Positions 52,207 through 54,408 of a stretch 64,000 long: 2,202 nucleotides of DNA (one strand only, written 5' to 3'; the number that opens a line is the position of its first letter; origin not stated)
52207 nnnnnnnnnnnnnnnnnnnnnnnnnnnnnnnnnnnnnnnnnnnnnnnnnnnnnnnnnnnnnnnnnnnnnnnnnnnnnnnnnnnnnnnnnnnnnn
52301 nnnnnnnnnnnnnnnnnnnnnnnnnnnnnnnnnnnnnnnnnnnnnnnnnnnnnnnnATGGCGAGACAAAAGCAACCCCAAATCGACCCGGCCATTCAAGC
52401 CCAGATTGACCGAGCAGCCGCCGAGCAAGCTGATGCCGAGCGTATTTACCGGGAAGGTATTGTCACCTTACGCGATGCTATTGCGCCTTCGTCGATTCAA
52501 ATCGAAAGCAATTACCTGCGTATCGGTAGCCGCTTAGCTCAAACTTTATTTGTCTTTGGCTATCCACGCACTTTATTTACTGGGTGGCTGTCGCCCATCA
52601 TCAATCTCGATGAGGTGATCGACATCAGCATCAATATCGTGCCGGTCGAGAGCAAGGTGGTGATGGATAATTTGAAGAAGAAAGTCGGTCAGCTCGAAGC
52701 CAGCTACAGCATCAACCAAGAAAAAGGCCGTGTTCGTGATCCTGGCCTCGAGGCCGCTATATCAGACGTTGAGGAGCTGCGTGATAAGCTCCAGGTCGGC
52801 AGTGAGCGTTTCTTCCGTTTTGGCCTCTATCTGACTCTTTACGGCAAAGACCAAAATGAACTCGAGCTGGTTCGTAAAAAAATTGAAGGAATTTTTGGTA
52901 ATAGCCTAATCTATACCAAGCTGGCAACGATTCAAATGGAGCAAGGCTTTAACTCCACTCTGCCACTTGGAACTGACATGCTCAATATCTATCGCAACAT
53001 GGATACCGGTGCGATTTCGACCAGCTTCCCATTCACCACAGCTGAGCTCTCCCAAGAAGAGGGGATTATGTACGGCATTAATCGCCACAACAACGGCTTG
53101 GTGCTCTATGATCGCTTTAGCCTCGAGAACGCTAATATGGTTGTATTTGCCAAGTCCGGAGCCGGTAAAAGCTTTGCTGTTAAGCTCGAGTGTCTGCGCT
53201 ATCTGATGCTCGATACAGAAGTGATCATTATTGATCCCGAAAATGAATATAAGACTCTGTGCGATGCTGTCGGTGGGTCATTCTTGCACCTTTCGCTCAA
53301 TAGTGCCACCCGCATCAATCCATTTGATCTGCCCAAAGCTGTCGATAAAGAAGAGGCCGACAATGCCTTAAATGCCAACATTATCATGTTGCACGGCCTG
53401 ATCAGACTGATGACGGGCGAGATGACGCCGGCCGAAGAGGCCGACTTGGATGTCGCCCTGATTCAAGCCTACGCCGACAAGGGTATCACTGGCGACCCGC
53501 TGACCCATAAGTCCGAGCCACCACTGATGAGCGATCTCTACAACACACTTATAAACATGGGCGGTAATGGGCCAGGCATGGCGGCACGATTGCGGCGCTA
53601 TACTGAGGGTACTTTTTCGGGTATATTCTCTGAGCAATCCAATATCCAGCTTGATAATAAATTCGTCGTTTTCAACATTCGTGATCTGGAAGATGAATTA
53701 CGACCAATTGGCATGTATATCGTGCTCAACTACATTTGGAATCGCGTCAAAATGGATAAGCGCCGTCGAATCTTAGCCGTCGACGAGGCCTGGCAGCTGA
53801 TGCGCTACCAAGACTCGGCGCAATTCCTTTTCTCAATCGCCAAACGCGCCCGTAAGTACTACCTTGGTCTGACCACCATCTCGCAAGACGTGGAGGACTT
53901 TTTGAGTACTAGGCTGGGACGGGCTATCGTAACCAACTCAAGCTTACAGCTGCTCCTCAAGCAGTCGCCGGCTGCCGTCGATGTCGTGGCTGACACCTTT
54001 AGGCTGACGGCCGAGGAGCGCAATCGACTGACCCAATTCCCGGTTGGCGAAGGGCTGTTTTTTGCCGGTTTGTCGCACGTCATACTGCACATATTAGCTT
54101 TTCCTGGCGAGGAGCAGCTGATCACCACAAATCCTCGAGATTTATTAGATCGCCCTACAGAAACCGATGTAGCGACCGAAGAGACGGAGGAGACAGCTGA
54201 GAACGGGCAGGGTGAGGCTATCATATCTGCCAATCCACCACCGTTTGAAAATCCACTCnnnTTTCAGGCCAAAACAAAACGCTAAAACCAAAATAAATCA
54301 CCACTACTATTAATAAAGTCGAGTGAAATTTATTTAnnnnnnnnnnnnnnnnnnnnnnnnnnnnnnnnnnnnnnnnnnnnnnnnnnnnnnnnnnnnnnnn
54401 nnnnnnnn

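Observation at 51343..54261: VirB4 ATPase split by a single in-frame TAG codon directly followed by ATG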

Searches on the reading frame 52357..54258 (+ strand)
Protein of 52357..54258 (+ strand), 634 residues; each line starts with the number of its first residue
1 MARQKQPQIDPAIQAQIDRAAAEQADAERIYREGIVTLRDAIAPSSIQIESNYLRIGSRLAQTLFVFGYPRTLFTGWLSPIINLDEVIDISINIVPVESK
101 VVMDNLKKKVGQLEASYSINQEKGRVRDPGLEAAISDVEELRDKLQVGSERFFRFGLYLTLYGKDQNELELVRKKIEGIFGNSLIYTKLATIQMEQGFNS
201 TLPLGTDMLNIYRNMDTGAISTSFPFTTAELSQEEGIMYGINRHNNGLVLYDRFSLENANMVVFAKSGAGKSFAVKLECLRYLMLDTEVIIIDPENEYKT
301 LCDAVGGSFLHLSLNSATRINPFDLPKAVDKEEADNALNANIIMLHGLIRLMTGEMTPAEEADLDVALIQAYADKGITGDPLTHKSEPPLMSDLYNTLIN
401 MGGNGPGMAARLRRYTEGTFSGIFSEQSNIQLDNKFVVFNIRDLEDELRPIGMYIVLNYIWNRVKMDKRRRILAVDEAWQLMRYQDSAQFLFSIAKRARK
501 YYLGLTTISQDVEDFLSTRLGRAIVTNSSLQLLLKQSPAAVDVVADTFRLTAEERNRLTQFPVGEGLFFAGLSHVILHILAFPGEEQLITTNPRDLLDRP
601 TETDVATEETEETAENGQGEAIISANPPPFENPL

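Call 4: search_protein_families(library=pfam, proteins=[window:52357-54258:+], max_evalue=0.01)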
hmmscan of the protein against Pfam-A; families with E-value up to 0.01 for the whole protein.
window:52357-54258:+ (634 aa): 5 families
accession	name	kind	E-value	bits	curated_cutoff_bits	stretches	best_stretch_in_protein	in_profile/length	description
PF19044.6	P-loop_TraG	-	1.1e-27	97.2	25.8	2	415-556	192-340/413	TraG P-loop domain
PF12846.13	AAA_10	-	1.1e-08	34.9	27.5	1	258-301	21-64/362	AAA-like domain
PF01935.23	DUF87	-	8.5e-08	33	23.2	1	262-325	27-92/220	Helicase HerA, central domain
PF11130.14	TraC_F_IV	-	0.00044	19.8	28.1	1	106-182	275-351/375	TraC protein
PF03135.19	CagE_TrbE_VirB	-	0.0094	16.4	21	0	133-203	123-196/204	CagE, TrbE, VirB family, component of type IV transporter system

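Call 5: search_protein_families(library=ncbifam, proteins=[window:52357-54258:+], max_evalue=0.01)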
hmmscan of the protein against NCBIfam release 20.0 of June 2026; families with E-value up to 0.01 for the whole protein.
window:52357-54258:+ (634 aa): 13 families
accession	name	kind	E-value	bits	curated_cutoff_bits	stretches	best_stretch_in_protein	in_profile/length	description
NF045971.1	conju_CD1110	equivalog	1.5e-109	367.4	325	1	24-575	174-732/752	VirB4-like conjugal transfer ATPase, CD1110 family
NF045975.1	VirB4_plasma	equivalog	2.1e-76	257.4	590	1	23-573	280-876/894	Mbov_0397 family ICE element conjugal transfer ATPase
TIGR02746.1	TraC-F-type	equivalog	7.2e-49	166.4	567.05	1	125-548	289-721/800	type IV secretion system protein TraC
TIGR00929.1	VirB4_CagE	subfamily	1.8e-30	105.9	643.1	1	74-563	255-729/792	VirB4 family type IV secretion/conjugal transfer ATPase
NF010278.0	PRK13721.1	subfamily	6.6e-19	67.3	1177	1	129-540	339-765/874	type IV secretion system protein TraC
TIGR03783.1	Bac_Flav_CT_G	subfamily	5.9e-16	57.5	261.55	2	415-556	607-755/829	TraG family conjugative transposon ATPase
NF041017.1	DNA_import_CedB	equivalog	1.2e-09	37.3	700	2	445-515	445-519/590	DNA import protein CedB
NF010473.0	PRK13898.1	equivalog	2.9e-07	28.9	1050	1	134-554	315-727/801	type IV secretion system ATPase VirB4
NF010427.0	PRK13853.1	equivalog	1.1e-05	23.6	957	1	134-554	298-712/789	type IV secretion system protein VirB4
NF010447.0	PRK13873.1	equivalog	2.2e-05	22.6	1020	1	261-546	444-714/815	conjugal transfer protein TrbE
NF053655.1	CedD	equivalog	0.0017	17.1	600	0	457-570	408-514/527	DNA-translocating ATPase CedD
NF052333.1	ATPase_TcpF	exception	0.0018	16.2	1100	0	87-298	281-502/813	conjugal transfer ATPase TcpF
NF042935.1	SCO6880_fam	subfamily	0.0066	15.4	60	0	116-205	389-476/477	SCO6880 family protein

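Call 7: search_solved_structures(query=window:52357-54258:+, max_evalue=0.01, show_alignments=2)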
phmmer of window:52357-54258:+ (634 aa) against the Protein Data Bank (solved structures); distinct sequences matched with E-value up to 0.01: 4.
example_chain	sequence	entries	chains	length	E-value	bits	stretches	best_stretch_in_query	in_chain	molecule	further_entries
4ag5_A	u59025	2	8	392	3.5e-51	177.6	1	231-590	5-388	TYPE IV SECRETORY PATHWAY VIRB4 COMPONENTS-LIKE PROTEIN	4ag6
7o41_A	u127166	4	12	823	6.1e-05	24.9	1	260-554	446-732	TrwK protein | Type IV secretion system protein virB4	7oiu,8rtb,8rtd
7o43_A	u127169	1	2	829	6.2e-05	24.9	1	260-554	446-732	TrwK protein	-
7o42_A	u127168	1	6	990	9e-05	24.3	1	260-554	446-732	TrwK protein,Protein hcp1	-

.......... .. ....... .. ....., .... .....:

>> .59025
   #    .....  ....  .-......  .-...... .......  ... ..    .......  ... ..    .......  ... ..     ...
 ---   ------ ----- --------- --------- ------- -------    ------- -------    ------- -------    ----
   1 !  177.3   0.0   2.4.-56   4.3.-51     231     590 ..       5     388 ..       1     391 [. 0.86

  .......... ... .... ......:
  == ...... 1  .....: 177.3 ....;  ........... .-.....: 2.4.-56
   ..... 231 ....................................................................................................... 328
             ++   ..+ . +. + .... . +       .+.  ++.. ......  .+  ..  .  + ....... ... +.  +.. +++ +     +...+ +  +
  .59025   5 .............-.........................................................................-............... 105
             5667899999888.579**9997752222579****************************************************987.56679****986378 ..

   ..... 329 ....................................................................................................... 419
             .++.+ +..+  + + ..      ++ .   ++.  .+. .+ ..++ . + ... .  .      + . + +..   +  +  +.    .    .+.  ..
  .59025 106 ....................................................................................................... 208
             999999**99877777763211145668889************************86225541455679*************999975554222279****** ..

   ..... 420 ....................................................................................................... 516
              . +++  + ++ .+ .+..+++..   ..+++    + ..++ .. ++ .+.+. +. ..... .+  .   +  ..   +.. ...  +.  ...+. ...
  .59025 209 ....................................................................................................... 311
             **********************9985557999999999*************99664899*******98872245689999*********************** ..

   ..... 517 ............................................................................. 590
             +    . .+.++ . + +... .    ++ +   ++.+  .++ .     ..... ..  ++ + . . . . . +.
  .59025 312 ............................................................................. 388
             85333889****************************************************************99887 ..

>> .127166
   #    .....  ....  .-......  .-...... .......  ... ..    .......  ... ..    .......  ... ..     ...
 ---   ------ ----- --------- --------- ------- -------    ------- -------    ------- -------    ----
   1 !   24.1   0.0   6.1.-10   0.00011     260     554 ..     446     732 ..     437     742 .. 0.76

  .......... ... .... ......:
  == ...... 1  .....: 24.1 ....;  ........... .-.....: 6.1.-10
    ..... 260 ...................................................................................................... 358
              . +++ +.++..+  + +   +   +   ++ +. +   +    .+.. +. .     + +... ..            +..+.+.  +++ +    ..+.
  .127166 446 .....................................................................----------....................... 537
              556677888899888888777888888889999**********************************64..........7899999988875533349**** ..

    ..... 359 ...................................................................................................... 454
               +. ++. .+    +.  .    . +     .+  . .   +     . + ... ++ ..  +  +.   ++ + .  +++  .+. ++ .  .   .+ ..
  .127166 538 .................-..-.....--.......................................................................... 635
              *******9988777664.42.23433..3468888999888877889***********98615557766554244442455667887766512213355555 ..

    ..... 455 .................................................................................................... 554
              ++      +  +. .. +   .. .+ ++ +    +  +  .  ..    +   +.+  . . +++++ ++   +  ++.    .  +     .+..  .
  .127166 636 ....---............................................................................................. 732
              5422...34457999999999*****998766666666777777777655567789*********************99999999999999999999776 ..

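Call 39: search_dna_similar(query=window:52357-54258:+, collection=plasmids, mode=protein, max_rows=40, rows=spread)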
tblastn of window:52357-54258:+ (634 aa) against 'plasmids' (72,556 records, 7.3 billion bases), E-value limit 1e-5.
The search stops at 5000 records and this limit was reached: more records match than are counted here, and every count below describes the 5000 best-scoring records only.
Records with a match: at least 5000; places in all: 5189; records where one place covers at least 80% of the query: 1343.
Best place of each record, by identity: <60% 5000.
By first word of the organism name: Escherichia 1753; Klebsiella 450; Bacillus 419; Salmonella 213; Enterococcus 184; Staphylococcus 176; Enterobacter 151; Citrobacter 130; Providencia 103; Lactiplantibacillus 95; and 230 more.
By predicted mobility (MOB-suite, as given by PLSDB): conjugative 3948; non-mobilizable 775; mobilizable 277.
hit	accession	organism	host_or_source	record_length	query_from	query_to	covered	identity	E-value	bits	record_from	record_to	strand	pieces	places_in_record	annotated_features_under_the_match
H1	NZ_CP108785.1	Embleya sp. NBC_00888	-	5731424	34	591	88%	39.4%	8e-106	359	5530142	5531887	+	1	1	none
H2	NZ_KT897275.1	Clostridium botulinum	-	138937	33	592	88%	26.7%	5e-42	171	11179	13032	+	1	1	DUF87 domain-containing protein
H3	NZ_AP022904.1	Bacillus cereus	-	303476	36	592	88%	26.1%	6e-40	165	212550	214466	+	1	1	DUF87 domain-containing protein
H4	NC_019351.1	Lactococcus cremoris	raw milk cheese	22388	41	599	88%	25.8%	2e-41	169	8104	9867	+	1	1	DUF87 domain-containing protein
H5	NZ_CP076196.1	Bacillus anthracis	Bos taurus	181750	36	592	88%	25.6%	3e-39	162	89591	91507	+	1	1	DUF87 domain-containing protein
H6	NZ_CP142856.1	Staphylococcus hominis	Homo sapiens,blood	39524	40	579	85%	26.1%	4e-38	159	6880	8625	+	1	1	DUF87 domain-containing protein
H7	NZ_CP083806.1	Staphylococcus argenteus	Homo sapiens,nasal swab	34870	40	579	85%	26.0%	4e-38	159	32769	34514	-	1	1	DUF87 domain-containing protein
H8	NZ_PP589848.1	Lactococcus sp.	Bacterial culture,Dairy environment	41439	32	571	85%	25.9%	4e-41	168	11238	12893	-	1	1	VirB4-like conjugal transfer ATPase, CD1110 family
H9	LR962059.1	Enterococcus faecalis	-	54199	36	571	85%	25.0%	4e-33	144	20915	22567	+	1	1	record has no annotation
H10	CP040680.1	Halostella pelagica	pure culture,isolated from salted brown ...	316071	42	595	87%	23.6%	3e-24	116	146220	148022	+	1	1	record has no annotation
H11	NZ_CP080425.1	Salmonella enterica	poultry meat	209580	45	554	80%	23.6%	4e-20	103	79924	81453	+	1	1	traC: type IV secretion system protein TraC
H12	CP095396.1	Natribaculum longum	cell culture,saline soil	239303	39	531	78%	22.7%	3e-24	116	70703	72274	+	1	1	record has no annotation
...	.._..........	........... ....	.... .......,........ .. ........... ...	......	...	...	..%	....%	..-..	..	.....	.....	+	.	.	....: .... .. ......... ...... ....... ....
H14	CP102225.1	Shigella flexneri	Homo sapiens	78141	129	537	65%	25.9%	9e-12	76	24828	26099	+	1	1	traC: type IV secretion system protein TraC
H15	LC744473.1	Escherichia coli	-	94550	129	537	65%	25.9%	9e-12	76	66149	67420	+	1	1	traC: type IV secretion system protein TraC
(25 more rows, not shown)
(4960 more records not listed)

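Call 40: get_annotated_region(hit=H6, flank=3000)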
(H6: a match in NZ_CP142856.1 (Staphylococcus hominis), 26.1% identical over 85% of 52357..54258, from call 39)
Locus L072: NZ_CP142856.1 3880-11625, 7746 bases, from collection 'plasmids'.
description: Staphylococcus hominis strain Sh8213 plasmid pSh8213-1, complete sequence
organism: Staphylococcus hominis (NCBI taxid 1290)
taxonomy: Bacteria; Bacillota; Bacilli; Bacillales; Staphylococcaceae; Staphylococcus; Staphylococcus hominis
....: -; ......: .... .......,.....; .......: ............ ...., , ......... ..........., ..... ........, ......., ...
typing (MOB-suite, as given by PLSDB): conjugative; replicon rep_cluster_1142; relaxase MOBQ; mating-pair formation MPF_T
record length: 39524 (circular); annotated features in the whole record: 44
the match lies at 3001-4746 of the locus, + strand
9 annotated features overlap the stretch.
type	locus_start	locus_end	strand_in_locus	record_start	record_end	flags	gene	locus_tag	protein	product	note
CDS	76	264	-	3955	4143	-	-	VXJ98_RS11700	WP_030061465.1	hypothetical protein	-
CDS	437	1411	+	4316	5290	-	trsA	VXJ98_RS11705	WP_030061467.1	conjugative transfer protein TrsA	-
CDS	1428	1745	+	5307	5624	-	-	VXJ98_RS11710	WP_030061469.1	CagC family type IV secretion system protein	-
CDS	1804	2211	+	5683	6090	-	-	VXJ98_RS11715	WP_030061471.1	hypothetical protein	-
CDS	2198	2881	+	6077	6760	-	trsD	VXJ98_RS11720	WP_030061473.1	TrsD/TraD family conjugative transfer protein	-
CDS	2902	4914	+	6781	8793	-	-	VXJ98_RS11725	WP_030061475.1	DUF87 domain-containing protein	-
CDS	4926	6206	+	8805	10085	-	-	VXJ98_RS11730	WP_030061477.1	hypothetical protein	-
CDS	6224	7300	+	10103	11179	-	-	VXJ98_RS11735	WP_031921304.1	CHAP domain-containing protein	-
CDS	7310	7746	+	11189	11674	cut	trsH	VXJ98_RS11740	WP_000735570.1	TrsH/TraH family protein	-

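Call 41: get_annotated_region(hit=H1, flank=4000)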
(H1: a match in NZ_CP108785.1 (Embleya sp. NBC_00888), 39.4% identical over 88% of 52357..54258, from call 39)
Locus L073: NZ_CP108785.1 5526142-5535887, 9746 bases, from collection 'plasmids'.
description: Embleya sp. NBC_00888 plasmid unnamed1, complete sequence
organism: Embleya sp. NBC_00888 (NCBI taxid 2975960)
taxonomy: Bacteria; Actinomycetota; Actinomycetes; Kitasatosporales; Streptomycetaceae; Embleya; Embleya sp. NBC 00888
host: -; source: -; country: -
typing (MOB-suite, as given by PLSDB): mobilizable; relaxase MOBP
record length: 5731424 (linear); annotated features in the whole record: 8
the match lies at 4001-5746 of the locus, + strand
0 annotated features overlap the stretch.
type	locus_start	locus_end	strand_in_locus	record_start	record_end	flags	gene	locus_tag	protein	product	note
